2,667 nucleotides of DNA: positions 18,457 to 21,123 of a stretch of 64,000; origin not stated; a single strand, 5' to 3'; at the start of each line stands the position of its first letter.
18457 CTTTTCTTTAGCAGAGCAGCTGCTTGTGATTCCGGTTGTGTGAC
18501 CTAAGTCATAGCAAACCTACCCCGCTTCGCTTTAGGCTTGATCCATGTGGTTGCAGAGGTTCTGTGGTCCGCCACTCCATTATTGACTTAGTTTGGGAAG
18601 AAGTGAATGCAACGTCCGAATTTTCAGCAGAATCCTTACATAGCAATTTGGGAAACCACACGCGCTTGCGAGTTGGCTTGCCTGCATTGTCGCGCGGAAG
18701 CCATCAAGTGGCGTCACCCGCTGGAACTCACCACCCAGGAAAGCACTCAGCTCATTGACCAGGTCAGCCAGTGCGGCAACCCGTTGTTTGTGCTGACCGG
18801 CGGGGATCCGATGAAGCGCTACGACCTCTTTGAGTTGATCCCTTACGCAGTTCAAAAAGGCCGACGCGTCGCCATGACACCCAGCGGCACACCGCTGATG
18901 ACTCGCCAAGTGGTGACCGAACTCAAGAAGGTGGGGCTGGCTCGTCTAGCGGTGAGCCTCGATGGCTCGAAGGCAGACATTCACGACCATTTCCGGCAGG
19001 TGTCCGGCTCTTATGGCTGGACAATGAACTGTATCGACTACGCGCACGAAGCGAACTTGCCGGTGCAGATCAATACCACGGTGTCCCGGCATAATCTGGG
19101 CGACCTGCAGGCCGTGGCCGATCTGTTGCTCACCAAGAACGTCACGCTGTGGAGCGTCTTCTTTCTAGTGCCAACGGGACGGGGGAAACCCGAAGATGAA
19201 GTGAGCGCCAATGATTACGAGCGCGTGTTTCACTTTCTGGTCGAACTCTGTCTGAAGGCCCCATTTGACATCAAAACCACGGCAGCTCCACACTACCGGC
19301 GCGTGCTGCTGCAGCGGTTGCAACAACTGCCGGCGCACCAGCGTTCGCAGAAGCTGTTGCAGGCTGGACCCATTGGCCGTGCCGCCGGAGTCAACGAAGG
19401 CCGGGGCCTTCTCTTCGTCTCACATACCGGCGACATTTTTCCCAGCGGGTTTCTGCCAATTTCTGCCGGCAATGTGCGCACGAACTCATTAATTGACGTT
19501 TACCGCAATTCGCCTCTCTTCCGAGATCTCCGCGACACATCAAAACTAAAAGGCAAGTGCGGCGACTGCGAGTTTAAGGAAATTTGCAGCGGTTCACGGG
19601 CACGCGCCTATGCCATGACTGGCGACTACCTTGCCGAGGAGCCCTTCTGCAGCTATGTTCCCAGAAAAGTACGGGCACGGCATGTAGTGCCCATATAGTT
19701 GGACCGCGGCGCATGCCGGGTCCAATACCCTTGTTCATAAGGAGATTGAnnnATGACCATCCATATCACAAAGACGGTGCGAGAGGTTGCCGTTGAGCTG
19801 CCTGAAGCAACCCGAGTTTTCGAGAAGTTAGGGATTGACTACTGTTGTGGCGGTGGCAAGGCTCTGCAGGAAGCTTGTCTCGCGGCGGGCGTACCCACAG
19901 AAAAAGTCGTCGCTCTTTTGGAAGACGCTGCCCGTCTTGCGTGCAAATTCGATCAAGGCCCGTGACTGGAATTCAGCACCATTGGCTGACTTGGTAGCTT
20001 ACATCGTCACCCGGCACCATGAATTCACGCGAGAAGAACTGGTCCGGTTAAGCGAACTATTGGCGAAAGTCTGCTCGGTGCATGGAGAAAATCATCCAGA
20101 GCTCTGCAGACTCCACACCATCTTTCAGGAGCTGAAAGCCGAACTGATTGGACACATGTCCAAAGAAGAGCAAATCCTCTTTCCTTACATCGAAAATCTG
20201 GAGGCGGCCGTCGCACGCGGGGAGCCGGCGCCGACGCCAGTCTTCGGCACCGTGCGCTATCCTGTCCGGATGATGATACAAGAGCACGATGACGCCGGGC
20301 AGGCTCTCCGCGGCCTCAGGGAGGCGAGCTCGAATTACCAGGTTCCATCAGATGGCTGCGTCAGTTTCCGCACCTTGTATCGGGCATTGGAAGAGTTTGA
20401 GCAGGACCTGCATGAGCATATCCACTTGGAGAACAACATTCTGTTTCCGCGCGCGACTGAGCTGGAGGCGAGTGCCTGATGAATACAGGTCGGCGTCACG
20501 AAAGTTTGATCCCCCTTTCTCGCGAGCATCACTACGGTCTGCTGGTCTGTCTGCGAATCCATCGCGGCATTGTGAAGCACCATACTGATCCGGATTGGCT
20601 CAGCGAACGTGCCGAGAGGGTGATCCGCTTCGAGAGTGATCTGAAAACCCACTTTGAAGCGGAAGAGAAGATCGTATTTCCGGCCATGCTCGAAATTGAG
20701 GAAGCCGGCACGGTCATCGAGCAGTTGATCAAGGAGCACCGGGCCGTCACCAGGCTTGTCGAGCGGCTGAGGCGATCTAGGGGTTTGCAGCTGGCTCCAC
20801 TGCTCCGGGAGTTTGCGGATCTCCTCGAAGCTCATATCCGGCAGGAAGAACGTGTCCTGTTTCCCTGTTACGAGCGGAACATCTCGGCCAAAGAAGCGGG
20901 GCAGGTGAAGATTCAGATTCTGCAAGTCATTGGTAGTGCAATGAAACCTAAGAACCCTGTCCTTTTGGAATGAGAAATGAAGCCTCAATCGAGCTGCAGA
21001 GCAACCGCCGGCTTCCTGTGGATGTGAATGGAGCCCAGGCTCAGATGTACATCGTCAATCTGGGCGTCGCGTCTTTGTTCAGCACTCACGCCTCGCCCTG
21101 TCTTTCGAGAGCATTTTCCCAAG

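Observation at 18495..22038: Conserved TGTGA-N6-TCATA operator shared by radical SAM and NnrS-like genes, with a Crp/Fnr regulator between them (nitrosative-stress regulon)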

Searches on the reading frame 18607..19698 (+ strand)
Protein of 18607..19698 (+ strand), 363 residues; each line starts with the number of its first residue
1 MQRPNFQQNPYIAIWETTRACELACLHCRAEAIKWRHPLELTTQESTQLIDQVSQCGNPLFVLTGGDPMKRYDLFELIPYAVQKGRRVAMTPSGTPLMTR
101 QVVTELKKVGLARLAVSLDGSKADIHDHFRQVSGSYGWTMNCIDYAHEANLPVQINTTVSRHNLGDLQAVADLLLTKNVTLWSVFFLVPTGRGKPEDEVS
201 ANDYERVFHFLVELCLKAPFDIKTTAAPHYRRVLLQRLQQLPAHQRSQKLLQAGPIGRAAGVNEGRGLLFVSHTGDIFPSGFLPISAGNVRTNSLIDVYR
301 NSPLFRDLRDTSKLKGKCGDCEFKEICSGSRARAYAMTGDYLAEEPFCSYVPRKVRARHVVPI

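Call 4: search_protein_families(library=pfam, proteins=[window:18607-19698:+])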
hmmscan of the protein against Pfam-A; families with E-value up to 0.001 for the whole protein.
window:18607-19698:+ (363 aa): 2 families
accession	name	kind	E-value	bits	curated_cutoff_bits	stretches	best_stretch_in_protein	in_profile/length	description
PF04055.27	Radical_SAM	-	4.2e-20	73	29.5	1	16-174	2-166/166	Radical SAM superfamily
PF13186.11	SPASM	-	1.5e-05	25.6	21.5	1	266-322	5-67/67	Iron-sulfur cluster-binding domain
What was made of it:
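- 18607..19698 (+): TIGR04053-family radical SAM/SPASM protein, related to AhbD and NirJ. It is the first gene of the site-1 operon. Pfam finds Radical_SAM plus SPASM (call 4).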

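Call 5: search_protein_families(library=ncbifam, proteins=[window:18607-19698:+], max_evalue=0.001)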
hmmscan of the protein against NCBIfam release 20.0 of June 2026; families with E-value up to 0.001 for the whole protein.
window:18607-19698:+ (363 aa): 47 families (the best 25 are shown)
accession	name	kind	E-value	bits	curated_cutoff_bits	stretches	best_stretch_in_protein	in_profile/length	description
TIGR04053.2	TIGR04053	equivalog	7.1e-141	469.7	395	1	5-352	2-366/366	TIGR04053 family radical SAM/SPASM domain-containing protein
TIGR04545.1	rSAM_ahbD_hemeb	equivalog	2.1e-109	366.1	500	1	14-352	3-339/339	heme b synthase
TIGR04055.1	rSAM_NirJ2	equivalog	1.7e-68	231.6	500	1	14-350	3-324/326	putative heme d1 biosynthesis radical SAM protein NirJ2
TIGR04546.1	rSAM_ahbC_deAc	equivalog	1.9e-53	181.7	650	1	12-350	40-385/390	12,18-didecarboxysiroheme deacetylase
TIGR04054.1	rSAM_NirJ1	equivalog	1.4e-50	172.1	650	1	12-349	37-381/387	putative heme d1 biosynthesis radical SAM protein NirJ1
TIGR04051.1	rSAM_NirJ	equivalog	4.5e-49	167.3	515.45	1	12-349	3-347/354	heme d1 biosynthesis radical SAM protein NirJ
TIGR04347.1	pseudo_SAM_Halo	equivalog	8.4e-47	160.3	525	1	7-349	35-384/390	TIGR04347 family pseudo-SAM/SPASM protein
TIGR04303.1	GeoRSP_rSAM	equivalog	2.6e-37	129.1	400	2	10-181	4-171/325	GeoRSP system radical SAM/SPASM protein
TIGR03962.1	mycofact_rSAM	equivalog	2.6e-34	118.9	265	2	9-194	10-192/339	mycofactocin radical SAM maturase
NF050035.1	rSAM_WgK_link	exception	6.9e-34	117.4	650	1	8-350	6-363/367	radical SAM/SPASM peptide maturase WgkB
TIGR03913.1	rad_SAM_trio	equivalog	1.9e-32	112.3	591.75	2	10-204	18-209/477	GDL motif peptide-associated radical SAM/SPASM maturase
NF045574.1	sacti_mat_StsB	exception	3.5e-31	108.6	625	2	11-204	99-287/466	StsB family radical SAM/SPASM domain sactipeptide maturase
TIGR04340.1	rSAM_ACGX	hypoth_equivalog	5.1e-31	108.1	400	1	15-348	7-337/341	radical SAM/SPASM domain protein, ACGX system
TIGR04133.1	rSAM_w_lipo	hypoth_equivalog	1.4e-30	106.5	425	1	14-213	27-230/350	TIGR04133 family radical SAM/SPASM protein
TIGR02109.1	PQQ_syn_pqqE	equivalog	9.8e-30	103.7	381.35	2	9-175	5-170/358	pyrroloquinoline quinone biosynthesis protein PqqE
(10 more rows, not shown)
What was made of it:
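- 18607..19698 (+): AhbD scores 366, below its cut-off of 500 (call 5).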

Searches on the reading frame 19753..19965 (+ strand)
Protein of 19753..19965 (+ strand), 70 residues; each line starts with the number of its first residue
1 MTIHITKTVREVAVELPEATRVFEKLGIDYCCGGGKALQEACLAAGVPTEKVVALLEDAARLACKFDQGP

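Call 4: search_protein_families(library=pfam, proteins=[window:19753-19965:+])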
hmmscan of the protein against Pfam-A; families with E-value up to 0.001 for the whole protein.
window:19753-19965:+ (70 aa): 1 family
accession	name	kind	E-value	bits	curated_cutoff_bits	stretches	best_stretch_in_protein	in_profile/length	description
PF04405.19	ScdA_N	-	1.7e-19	69.6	32.5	1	7-59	3-55/56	Domain of Unknown function (DUF542)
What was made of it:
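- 19753..19965 (+): RIC/YtfE N-terminal ScdA_N domain. The ORF ends at a stop codon created by a frameshift. Pfam ScdA_N, 69.6 bits (call 4).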

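Call 5: search_protein_families(library=ncbifam, proteins=[window:19753-19965:+], max_evalue=0.001)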
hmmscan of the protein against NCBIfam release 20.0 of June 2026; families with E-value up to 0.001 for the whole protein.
window:19753-19965:+ (70 aa): 3 families
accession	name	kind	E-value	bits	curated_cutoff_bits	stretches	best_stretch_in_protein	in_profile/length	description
TIGR03652.1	FeS_repair_RIC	equivalog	2.4e-13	50.4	204.7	1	9-60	1-52/216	iron-sulfur cluster repair di-iron protein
NF008221.0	PRK10992.1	equivalog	1e-09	38.2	254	1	7-59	6-58/220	iron-sulfur cluster repair protein YtfE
NF009777.0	PRK13276.1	equivalog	3.9e-07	30.1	259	1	6-51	5-51/224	iron-sulfur cluster repair di-iron protein ScdA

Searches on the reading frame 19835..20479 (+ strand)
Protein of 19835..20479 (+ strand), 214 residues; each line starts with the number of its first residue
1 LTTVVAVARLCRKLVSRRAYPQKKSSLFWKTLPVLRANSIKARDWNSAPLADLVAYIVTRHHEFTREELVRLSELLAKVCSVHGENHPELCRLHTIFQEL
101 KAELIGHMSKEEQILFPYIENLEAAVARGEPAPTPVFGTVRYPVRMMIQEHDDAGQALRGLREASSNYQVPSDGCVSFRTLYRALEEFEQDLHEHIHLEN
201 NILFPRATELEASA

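Call 4: search_protein_families(library=pfam, proteins=[window:19835-20479:+])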
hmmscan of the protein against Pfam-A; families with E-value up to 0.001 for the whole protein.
window:19835-20479:+ (214 aa): 1 family
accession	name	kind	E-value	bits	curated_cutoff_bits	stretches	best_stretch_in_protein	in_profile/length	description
PF01814.28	Hemerythrin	-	2.4e-20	73.7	25.3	1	56-207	4-127/127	Hemerythrin HHE cation binding domain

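Call 5: search_protein_families(library=ncbifam, proteins=[window:19835-20479:+], max_evalue=0.001)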
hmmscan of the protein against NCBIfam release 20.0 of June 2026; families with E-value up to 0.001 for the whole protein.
window:19835-20479:+ (214 aa): 4 families
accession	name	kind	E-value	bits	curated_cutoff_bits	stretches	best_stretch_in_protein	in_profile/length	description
TIGR03652.1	FeS_repair_RIC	equivalog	1.6e-56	191.5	204.7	1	38-207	56-216/216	iron-sulfur cluster repair di-iron protein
NF008221.0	PRK10992.1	equivalog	2e-40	138.6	254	1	35-209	58-218/220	iron-sulfur cluster repair protein YtfE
NF041614.1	FeSrepair_DnrN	equivalog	7.6e-30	104.3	300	1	45-207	7-154/157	iron-sulfur cluster repair protein DnrN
NF009777.0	PRK13276.1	equivalog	3.1e-28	99.1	259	1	51-206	76-222/224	iron-sulfur cluster repair di-iron protein ScdA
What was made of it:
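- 19952..20479 (+): RIC/YtfE hemerythrin (di-iron) domain, in the next reading frame. TIGR03652 FeS_repair_RIC, 191.5 bits over profile positions 56-216 (call 5).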

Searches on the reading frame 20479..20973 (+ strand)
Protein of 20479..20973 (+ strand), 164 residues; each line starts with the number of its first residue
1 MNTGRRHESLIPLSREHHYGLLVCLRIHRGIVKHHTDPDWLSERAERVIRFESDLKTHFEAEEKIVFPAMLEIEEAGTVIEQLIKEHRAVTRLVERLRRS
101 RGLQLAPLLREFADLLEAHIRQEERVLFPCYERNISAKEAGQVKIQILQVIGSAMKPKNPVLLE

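Call 4: search_protein_families(library=pfam, proteins=[window:20479-20973:+])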
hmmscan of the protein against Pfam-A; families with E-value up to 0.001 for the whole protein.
window:20479-20973:+ (164 aa): 1 family
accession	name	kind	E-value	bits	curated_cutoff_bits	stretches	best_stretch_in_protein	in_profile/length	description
PF01814.28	Hemerythrin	-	1.1e-18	68.4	25.3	1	15-130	8-126/127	Hemerythrin HHE cation binding domain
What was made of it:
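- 20479..20973 (+): Stand-alone hemerythrin-domain protein. Pfam Hemerythrin, 68.4 bits (call 4).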

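Call 5: search_protein_families(library=ncbifam, proteins=[window:20479-20973:+], max_evalue=0.001)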
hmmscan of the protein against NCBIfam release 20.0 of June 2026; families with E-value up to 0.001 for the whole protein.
window:20479-20973:+ (164 aa): 4 families
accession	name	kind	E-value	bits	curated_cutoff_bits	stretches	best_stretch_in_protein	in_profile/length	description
TIGR03652.1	FeS_repair_RIC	equivalog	1.1e-11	44.9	204.7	1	33-99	100-172/216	iron-sulfur cluster repair di-iron protein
NF053874.1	persist_PA2171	equivalog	1.3e-07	31.5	190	1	42-141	30-134/157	PA2171 family ribosome-binding persister protein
NF008221.0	PRK10992.1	equivalog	2.6e-07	30.4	254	0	84-144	95-154/220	iron-sulfur cluster repair protein YtfE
NF041614.1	FeSrepair_DnrN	equivalog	9.7e-05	22.7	300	0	105-140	53-88/157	iron-sulfur cluster repair protein DnrN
